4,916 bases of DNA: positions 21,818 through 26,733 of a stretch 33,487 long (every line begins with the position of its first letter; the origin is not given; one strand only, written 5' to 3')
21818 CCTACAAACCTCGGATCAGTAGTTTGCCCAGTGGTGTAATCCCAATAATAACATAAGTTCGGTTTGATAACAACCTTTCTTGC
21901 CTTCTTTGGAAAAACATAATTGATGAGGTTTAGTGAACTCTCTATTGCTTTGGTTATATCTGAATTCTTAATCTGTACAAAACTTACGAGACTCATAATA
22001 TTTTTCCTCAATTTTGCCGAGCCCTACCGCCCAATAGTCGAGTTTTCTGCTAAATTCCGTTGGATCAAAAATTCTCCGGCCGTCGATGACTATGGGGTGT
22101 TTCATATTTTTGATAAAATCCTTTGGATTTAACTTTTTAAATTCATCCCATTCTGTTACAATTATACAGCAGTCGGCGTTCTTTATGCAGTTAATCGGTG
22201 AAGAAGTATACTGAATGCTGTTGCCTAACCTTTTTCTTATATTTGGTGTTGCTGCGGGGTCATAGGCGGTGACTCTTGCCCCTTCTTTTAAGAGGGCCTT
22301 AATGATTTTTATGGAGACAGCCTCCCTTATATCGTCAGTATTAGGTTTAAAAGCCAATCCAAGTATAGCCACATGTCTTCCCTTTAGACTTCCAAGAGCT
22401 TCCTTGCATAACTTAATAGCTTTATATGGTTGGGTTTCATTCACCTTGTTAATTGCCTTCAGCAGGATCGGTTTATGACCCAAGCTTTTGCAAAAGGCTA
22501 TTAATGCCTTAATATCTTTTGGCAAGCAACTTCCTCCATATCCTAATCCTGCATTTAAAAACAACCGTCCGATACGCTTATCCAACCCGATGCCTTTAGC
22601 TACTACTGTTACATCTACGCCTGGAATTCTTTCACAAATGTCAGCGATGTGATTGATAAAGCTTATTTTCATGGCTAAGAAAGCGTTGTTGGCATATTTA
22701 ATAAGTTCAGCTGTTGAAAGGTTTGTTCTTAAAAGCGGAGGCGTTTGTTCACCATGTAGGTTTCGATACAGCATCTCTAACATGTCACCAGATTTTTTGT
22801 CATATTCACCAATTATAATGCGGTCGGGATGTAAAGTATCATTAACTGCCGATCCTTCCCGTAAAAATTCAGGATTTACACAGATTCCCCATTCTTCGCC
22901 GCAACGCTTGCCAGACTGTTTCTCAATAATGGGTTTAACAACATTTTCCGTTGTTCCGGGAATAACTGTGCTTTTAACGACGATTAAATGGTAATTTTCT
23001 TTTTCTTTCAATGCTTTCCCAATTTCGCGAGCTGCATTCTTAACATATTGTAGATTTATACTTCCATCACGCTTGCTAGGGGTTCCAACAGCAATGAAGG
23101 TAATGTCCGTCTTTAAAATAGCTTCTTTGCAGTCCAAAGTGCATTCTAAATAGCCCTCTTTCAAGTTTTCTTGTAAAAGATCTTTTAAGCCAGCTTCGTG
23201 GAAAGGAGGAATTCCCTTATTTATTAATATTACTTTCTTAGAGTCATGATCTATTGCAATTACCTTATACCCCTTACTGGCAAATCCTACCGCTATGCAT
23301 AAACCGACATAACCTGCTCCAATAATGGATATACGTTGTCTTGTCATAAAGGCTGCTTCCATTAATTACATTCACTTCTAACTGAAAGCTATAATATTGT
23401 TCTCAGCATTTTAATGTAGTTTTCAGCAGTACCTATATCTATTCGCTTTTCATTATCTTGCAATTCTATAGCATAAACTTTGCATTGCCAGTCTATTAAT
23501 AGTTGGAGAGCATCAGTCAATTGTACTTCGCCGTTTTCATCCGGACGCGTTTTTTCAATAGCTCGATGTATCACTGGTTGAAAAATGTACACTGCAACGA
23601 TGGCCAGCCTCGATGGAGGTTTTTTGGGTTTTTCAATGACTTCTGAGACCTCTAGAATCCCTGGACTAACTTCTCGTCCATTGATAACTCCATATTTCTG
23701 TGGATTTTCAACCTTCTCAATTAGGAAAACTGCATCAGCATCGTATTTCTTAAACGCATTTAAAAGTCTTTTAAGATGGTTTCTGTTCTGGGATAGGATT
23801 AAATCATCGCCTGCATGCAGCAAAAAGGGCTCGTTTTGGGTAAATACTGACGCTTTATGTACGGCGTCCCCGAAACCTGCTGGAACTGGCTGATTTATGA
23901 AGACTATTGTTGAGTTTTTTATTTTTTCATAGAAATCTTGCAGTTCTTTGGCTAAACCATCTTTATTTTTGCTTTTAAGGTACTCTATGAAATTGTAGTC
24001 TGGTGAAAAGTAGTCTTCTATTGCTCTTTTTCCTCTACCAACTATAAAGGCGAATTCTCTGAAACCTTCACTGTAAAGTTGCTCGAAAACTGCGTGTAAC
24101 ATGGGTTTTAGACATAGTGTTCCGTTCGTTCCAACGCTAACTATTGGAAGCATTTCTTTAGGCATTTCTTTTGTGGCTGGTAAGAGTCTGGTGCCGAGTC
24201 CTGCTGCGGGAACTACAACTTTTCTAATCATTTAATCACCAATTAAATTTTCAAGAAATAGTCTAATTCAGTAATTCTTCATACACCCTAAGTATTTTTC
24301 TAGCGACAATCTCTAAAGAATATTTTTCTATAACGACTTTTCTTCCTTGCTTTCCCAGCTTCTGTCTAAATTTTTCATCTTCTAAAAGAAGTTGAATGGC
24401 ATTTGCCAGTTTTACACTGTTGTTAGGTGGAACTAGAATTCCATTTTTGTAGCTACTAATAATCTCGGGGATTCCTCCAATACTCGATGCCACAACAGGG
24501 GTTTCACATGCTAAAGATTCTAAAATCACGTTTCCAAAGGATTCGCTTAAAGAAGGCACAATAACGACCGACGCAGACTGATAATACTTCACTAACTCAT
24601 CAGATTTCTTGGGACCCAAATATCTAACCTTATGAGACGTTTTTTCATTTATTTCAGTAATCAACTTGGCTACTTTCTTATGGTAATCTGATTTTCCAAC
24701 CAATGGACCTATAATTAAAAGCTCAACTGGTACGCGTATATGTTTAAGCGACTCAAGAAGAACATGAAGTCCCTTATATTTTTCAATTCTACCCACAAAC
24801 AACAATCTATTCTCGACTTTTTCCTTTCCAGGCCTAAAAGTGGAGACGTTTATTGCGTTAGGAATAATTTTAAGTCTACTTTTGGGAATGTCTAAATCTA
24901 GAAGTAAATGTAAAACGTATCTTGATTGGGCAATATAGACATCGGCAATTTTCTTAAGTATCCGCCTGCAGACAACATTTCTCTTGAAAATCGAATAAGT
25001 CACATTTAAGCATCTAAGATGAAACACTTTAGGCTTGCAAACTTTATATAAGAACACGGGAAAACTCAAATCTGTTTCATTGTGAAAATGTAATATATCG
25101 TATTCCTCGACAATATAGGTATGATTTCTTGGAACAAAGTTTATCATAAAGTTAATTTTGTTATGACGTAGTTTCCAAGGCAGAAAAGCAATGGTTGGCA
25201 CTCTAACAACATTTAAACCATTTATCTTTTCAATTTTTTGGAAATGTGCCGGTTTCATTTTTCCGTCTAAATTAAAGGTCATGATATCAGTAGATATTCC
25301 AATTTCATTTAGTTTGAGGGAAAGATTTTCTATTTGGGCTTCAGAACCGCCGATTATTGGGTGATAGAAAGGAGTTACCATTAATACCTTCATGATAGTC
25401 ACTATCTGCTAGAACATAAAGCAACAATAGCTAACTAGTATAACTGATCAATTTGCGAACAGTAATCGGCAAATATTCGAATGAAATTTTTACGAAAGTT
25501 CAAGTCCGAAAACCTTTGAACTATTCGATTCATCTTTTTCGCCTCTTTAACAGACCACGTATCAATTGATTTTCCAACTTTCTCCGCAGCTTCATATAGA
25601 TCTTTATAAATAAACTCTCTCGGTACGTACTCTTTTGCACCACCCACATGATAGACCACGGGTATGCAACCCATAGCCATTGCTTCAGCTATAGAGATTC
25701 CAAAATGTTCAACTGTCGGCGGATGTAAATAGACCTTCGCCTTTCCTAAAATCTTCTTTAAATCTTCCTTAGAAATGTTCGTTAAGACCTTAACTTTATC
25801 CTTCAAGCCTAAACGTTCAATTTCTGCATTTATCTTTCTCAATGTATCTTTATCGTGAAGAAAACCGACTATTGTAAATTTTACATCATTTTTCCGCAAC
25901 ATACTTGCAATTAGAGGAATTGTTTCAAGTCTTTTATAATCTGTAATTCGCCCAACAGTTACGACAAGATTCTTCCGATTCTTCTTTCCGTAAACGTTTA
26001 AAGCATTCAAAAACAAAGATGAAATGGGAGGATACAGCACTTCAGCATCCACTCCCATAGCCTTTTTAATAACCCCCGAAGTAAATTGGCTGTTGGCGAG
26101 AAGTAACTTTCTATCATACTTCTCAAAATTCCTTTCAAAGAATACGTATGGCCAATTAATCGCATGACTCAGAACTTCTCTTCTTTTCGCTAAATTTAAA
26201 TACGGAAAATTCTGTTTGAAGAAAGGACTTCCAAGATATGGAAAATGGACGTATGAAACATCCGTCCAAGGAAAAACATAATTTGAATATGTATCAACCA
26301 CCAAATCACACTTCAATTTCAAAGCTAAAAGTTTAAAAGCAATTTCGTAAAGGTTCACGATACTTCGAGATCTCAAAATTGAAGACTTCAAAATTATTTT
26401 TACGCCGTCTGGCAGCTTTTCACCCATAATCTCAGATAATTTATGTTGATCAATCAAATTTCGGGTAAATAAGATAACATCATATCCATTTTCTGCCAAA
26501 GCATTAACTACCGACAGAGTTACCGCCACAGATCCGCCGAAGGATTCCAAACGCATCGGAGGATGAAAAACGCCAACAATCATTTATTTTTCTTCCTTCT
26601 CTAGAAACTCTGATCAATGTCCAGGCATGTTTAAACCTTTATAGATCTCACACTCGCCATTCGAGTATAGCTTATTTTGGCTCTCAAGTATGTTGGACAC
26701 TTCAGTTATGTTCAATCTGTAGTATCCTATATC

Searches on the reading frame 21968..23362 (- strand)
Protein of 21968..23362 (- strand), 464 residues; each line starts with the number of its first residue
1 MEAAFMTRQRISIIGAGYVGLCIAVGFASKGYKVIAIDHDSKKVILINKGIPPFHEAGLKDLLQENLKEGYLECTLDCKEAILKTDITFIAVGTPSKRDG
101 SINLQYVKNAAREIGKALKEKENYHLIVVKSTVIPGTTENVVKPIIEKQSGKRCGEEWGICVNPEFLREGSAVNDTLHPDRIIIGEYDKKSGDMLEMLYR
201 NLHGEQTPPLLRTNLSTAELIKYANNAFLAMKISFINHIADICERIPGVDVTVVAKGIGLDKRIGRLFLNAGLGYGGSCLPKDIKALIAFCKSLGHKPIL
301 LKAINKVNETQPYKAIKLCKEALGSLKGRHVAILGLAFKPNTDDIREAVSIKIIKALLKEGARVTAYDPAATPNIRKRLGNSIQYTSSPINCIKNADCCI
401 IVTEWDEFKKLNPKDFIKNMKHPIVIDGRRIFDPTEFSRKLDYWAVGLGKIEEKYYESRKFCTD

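Call 27: search_protein_families(library=pfam, proteins=[window:21968-23362:-], max_evalue=0.001)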
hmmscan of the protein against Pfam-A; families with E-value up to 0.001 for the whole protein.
window:21968-23362:- (464 aa): 5 families
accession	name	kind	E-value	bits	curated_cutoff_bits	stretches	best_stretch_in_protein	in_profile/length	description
PF03721.20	UDPG_MGDP_dh_N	-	3e-61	206.7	27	1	9-197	1-186/187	UDP-glucose/GDP-mannose dehydrogenase family, NAD binding domain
PF03720.21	UDPG_MGDP_dh_C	-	3e-35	121.1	30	1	332-434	1-103/103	UDP-glucose/GDP-mannose dehydrogenase family, UDP binding domain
PF00984.24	UDPG_MGDP_dh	-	1.5e-34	118.4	25.4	1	217-309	2-93/94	UDP-glucose/GDP-mannose dehydrogenase family, central domain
PF03807.23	F420_oxidored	-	1.6e-05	25.9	21.6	0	10-92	1-67/94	NADP oxidoreductase coenzyme F420-dependent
PF02737.24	3HCDH_N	-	0.00053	20.4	22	0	11-44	2-35/180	3-hydroxyacyl-CoA dehydrogenase, NAD binding domain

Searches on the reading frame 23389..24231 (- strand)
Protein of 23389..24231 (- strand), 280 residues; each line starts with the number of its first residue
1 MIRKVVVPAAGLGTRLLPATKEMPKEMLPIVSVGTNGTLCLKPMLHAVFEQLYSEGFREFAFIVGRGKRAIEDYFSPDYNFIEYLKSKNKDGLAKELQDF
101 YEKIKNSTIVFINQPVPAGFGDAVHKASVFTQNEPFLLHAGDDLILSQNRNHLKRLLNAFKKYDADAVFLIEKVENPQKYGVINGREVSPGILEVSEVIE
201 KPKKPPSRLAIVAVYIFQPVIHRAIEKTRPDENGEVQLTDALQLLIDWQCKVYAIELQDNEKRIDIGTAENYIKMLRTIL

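Call 27: search_protein_families(library=pfam, proteins=[window:23389-24231:-], max_evalue=0.001)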
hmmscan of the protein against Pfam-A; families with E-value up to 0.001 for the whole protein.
window:23389-24231:- (280 aa): 1 family
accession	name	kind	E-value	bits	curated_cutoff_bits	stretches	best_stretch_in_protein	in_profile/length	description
PF00483.29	NTP_transferase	-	4.6e-26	92.3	21.2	1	5-277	2-240/245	Nucleotidyl transferase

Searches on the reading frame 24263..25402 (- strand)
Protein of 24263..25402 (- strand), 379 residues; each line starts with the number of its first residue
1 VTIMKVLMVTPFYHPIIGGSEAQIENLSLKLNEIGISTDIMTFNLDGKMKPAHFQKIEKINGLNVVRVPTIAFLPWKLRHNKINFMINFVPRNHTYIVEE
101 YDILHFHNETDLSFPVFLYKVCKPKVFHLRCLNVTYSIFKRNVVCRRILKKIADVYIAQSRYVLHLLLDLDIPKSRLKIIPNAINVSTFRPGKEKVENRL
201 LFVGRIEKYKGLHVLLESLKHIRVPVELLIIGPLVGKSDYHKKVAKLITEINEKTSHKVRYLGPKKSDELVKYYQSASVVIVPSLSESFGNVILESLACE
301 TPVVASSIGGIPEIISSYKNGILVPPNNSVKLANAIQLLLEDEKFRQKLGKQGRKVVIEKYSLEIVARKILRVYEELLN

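Call 27: search_protein_families(library=pfam, proteins=[window:24263-25402:-], max_evalue=0.001)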
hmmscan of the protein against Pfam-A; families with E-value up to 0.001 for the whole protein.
window:24263-25402:- (379 aa): 6 families
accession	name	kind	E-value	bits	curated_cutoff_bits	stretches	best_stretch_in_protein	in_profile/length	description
PF00534.26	Glycos_transf_1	-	1.3e-41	142.4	26.4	1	190-355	8-171/172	Glycosyl transferases group 1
PF13692.12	Glyco_trans_1_4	-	4.3e-34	118.2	27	1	198-342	2-142/142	Glycosyl transferases group 1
PF13439.12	Glyco_transf_4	-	1.9e-12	48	28.5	1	17-187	1-169/170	Glycosyltransferase Family 4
PF20706.3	GT4-conflict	-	7.3e-12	45.4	26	1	181-318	181-323/385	Family 4 Glycosyltransferase in conflict systems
PF13524.12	Glyco_trans_1_2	-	4.7e-09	36.8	25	1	226-371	15-143/144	Glycosyl transferase-like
PF13579.12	Glyco_trans_4_4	-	0.00047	21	29.7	1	18-182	1-157/158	Glycosyl transferase 4-like domain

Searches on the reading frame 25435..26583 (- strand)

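Call 28: search_protein_families(library=pfam, proteins=[window:25435-26583:-], max_evalue=0.001)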
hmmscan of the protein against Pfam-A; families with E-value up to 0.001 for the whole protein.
window:25435-26583:- (382 aa): 3 families
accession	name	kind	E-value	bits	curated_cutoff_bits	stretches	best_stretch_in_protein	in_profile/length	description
PF00534.26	Glycos_transf_1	-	1.1e-26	93.8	26.4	1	197-323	8-134/172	Glycosyl transferases group 1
PF13692.12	Glyco_trans_1_4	-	9.5e-17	62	27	1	205-320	2-115/142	Glycosyl transferases group 1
PF13439.12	Glyco_transf_4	-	3.9e-05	24.2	28.5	1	16-187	2-166/170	Glycosyltransferase Family 4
